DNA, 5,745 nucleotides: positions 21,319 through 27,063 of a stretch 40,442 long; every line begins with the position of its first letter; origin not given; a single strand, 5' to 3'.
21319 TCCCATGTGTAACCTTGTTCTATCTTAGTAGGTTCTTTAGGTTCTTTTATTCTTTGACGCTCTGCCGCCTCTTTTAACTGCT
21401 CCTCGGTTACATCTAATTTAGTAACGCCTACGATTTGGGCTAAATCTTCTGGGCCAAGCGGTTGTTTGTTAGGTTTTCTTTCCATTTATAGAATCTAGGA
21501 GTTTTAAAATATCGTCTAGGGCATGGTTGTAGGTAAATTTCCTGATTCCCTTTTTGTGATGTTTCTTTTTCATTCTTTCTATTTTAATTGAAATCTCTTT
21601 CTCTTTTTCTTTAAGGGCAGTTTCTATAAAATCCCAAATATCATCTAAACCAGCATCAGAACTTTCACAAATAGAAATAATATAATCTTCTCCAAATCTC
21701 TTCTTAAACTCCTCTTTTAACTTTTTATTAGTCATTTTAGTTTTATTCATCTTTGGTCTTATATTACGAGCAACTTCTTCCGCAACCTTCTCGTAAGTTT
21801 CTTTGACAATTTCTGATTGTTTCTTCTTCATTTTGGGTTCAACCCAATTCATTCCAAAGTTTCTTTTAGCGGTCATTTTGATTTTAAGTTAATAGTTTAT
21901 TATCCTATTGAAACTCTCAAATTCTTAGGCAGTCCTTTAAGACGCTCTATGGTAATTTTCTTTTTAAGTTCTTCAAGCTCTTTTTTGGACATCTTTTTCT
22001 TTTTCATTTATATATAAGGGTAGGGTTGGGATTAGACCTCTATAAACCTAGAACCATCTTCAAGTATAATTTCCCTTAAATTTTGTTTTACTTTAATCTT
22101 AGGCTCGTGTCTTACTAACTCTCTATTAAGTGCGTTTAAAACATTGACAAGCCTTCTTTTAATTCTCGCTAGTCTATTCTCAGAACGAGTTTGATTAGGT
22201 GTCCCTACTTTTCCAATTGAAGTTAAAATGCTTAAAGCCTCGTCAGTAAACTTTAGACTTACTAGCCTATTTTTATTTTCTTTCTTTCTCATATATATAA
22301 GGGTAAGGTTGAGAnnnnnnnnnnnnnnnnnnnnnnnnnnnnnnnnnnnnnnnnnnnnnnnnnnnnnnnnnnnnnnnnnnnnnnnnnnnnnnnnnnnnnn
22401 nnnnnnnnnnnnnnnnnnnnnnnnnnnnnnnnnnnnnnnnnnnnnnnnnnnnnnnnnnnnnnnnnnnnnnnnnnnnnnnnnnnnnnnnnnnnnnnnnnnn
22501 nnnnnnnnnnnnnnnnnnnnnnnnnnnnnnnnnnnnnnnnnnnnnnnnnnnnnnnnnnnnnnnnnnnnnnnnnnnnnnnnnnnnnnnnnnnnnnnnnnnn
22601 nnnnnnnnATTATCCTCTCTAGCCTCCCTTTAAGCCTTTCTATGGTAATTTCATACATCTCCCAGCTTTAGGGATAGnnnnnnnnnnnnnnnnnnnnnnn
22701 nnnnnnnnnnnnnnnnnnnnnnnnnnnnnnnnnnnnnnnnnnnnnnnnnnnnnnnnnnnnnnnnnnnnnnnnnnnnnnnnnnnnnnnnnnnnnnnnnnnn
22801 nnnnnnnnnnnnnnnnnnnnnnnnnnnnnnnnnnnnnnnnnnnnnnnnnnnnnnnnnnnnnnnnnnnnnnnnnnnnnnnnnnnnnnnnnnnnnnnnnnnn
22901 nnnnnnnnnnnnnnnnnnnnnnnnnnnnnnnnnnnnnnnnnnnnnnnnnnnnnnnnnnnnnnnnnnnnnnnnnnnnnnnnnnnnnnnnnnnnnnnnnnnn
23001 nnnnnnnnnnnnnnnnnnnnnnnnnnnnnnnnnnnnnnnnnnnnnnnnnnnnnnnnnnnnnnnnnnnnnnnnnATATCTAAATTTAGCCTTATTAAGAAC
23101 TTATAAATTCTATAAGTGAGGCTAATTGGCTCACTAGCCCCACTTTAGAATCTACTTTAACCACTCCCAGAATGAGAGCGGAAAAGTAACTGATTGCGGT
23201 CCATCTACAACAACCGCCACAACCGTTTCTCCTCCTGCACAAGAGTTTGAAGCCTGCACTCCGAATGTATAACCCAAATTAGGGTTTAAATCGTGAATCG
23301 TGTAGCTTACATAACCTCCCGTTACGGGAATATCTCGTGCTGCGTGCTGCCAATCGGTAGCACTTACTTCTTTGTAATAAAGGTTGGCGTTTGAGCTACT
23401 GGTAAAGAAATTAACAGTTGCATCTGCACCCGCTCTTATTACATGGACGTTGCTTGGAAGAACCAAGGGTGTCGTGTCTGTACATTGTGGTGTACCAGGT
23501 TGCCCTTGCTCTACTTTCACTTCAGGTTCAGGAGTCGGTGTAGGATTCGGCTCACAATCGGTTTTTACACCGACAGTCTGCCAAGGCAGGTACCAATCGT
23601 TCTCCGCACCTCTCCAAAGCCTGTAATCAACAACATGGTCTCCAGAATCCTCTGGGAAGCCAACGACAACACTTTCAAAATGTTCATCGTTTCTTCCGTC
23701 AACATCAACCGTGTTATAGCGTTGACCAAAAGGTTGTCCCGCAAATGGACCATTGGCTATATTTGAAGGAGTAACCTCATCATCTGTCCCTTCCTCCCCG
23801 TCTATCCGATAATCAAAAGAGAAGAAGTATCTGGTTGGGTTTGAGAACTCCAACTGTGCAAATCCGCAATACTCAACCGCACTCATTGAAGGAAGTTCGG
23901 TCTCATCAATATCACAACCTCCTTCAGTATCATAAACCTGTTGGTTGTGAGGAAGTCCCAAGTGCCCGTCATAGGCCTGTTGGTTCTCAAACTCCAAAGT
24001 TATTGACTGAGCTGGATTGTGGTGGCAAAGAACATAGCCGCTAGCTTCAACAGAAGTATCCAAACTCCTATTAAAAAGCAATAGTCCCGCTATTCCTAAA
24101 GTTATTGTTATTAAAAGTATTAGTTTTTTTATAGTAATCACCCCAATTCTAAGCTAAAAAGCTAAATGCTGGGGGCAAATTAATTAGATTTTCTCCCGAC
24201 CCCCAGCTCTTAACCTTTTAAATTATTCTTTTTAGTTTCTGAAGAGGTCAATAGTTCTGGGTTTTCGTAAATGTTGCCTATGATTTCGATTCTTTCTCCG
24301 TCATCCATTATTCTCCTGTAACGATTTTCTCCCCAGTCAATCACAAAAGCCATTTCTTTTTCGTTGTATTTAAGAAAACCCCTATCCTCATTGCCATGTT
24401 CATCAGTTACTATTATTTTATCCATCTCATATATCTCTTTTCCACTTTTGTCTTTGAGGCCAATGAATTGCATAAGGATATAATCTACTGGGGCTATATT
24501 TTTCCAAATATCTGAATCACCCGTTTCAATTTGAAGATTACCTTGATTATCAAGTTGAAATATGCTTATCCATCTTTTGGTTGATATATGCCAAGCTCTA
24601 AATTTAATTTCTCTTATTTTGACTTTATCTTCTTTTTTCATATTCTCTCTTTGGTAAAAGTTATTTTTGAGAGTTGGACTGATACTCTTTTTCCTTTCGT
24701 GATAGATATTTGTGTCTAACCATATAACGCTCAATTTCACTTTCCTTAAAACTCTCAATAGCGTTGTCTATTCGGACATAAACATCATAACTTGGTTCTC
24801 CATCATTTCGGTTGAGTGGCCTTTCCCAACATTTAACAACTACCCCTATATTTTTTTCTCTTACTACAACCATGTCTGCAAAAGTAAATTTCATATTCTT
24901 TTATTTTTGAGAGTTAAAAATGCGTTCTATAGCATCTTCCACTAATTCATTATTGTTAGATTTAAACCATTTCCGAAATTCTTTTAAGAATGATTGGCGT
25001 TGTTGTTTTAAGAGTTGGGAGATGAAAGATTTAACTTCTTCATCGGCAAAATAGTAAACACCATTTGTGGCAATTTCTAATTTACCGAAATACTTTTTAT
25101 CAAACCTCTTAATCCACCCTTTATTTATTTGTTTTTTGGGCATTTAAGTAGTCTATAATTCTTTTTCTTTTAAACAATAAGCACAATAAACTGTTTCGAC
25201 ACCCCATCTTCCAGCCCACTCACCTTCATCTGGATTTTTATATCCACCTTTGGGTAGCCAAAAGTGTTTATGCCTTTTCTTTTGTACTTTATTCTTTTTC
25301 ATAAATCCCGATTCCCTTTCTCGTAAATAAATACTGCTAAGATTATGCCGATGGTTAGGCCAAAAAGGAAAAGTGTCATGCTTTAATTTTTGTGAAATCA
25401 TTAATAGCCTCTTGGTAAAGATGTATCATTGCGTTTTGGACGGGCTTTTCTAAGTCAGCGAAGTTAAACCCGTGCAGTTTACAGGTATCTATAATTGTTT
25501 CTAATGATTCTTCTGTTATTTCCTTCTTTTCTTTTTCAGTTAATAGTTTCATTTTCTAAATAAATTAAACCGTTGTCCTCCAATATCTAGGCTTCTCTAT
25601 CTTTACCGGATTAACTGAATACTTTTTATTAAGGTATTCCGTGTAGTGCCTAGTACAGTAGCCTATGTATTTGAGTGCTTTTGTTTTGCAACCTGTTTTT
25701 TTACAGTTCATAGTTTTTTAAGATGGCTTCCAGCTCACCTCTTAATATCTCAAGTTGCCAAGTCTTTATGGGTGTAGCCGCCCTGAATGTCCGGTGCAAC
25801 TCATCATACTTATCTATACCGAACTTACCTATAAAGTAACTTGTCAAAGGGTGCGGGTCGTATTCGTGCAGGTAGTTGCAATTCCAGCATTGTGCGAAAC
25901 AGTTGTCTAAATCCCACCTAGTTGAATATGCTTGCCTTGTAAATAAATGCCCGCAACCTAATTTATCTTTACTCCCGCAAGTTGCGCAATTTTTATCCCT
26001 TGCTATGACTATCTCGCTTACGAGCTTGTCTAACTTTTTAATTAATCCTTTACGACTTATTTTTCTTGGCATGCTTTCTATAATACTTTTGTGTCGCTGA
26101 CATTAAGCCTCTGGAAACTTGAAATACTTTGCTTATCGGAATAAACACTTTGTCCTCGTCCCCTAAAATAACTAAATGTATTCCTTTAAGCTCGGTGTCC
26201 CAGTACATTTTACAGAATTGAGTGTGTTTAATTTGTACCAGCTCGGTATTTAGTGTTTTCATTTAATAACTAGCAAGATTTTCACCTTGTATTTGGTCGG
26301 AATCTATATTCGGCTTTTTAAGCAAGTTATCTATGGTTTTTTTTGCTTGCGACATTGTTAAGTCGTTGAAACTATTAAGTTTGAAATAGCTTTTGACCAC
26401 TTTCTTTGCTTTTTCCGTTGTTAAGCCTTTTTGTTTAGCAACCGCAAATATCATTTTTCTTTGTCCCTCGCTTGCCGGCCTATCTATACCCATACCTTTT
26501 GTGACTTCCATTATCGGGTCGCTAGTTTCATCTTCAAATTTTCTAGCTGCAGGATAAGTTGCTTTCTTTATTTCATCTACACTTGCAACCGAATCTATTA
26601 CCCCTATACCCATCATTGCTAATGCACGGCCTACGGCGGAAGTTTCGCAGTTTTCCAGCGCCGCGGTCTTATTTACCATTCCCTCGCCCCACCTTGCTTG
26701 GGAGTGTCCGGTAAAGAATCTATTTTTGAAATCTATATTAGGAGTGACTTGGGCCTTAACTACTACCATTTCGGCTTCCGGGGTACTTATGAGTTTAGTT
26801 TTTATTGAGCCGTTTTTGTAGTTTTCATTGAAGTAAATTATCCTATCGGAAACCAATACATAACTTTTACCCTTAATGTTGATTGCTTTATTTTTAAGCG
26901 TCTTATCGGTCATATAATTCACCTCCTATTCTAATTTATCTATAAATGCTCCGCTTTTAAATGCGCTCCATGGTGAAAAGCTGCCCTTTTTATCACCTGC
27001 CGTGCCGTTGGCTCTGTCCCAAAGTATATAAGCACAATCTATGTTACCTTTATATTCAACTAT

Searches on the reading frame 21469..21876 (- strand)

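Call 88: search_protein_families(library=pfam, proteins=[window:21469-21876:-], max_evalue=0.01)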
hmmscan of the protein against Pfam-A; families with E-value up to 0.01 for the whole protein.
window:21469-21876:- (135 aa): 1 family
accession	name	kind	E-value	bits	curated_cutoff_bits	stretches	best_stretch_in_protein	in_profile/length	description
PF10678.14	DUF2492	-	0.00031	21.4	27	1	44-100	15-71/77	Protein of unknown function (DUF2492)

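Call 89: search_protein_families(library=phrogs, proteins=[window:21469-21876:-], max_evalue=0.01)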
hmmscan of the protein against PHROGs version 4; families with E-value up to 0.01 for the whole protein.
window:21469-21876:- (135 aa): 0 families

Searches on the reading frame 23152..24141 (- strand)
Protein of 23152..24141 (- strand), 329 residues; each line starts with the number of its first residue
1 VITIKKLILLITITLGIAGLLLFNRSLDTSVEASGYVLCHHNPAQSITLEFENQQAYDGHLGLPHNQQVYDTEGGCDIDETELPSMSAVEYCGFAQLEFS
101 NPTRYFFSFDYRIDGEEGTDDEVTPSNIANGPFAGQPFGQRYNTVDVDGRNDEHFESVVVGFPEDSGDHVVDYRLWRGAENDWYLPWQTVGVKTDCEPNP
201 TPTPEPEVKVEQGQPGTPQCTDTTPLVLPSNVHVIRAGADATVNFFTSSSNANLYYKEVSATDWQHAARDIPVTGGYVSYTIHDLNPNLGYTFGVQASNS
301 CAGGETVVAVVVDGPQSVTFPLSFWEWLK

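Call 88: search_protein_families(library=pfam, proteins=[window:23152-24141:-], max_evalue=0.01)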
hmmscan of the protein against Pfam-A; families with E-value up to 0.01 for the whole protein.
window:23152-24141:- (329 aa): 1 family
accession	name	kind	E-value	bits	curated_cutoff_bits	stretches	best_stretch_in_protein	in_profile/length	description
PF00041.27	fn3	-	0.0014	19.3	25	1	229-304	3-75/84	Fibronectin type III domain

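Call 89: search_protein_families(library=phrogs, proteins=[window:23152-24141:-], max_evalue=0.01)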
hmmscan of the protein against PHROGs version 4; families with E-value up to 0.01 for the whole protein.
window:23152-24141:- (329 aa): 0 families

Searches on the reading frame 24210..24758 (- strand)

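Call 88: search_protein_families(library=pfam, proteins=[window:24210-24758:-], max_evalue=0.01)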
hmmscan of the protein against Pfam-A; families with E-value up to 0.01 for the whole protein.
window:24210-24758:- (182 aa): 1 family
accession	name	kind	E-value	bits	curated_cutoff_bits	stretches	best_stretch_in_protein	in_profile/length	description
PF09643.15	YopX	-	1.7e-19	70.5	22.4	1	52-170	1-127/128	YopX protein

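Call 89: search_protein_families(library=phrogs, proteins=[window:24210-24758:-], max_evalue=0.01)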
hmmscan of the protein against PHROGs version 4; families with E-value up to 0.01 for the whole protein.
window:24210-24758:- (182 aa): 4 families
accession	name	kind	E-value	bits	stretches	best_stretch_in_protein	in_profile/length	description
phrog_98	-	unknown function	3.1e-31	109.5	1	33-178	10-158/208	-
phrog_8684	-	unknown function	1.4e-10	42.4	1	48-173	2-163/164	-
phrog_24347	-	unknown function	1e-08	35.7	1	50-170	132-241/245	-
phrog_9246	-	unknown function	6e-05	24.2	1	51-115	3-73/82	-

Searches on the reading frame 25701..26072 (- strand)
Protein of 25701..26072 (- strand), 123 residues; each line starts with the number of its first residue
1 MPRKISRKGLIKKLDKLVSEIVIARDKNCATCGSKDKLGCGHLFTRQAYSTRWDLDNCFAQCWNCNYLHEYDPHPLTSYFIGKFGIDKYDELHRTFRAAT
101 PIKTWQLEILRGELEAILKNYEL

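Call 88: search_protein_families(library=pfam, proteins=[window:25701-26072:-], max_evalue=0.01)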
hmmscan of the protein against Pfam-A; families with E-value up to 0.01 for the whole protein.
window:25701-26072:- (123 aa): 1 family
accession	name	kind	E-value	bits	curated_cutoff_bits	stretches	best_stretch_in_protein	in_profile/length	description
PF05766.18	NinG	-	1.1e-07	32.3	25.4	1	7-96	72-166/193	Bacteriophage Lambda NinG protein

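Call 89: search_protein_families(library=phrogs, proteins=[window:25701-26072:-], max_evalue=0.01)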
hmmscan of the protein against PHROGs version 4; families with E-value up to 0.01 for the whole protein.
window:25701-26072:- (123 aa): 2 families
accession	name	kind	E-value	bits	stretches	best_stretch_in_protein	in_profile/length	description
phrog_5034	-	DNA, RNA and nucleotide metabolism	3.5e-20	73.5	1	6-120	10-129/138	NinG/ Rap DNA junction specific endonuclease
phrog_171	-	DNA, RNA and nucleotide metabolism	1.4e-08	35.8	1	6-69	102-170/452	NinG/ Rap DNA junction specific endonuclease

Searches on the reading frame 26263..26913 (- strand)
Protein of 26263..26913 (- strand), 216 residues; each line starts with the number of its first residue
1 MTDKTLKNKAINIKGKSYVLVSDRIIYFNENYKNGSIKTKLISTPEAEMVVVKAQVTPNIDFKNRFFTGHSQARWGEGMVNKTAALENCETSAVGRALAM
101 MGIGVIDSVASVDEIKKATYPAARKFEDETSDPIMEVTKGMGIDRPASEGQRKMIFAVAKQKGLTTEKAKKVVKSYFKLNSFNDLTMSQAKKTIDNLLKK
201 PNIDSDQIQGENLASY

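Call 88: search_protein_families(library=pfam, proteins=[window:26263-26913:-], max_evalue=0.01)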
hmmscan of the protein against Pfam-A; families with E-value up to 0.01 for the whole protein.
window:26263-26913:- (216 aa): 0 families

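Call 89: search_protein_families(library=phrogs, proteins=[window:26263-26913:-], max_evalue=0.01)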
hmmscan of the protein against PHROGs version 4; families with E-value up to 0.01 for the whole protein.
window:26263-26913:- (216 aa): 3 families
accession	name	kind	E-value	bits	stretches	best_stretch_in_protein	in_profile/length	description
phrog_11717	-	unknown function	2.8e-27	96.8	1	9-201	15-195/208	-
phrog_23738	-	unknown function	3.7e-17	63.6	1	16-125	8-121/198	-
phrog_27776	-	unknown function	3.9e-07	31.2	1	9-137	7-140/217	-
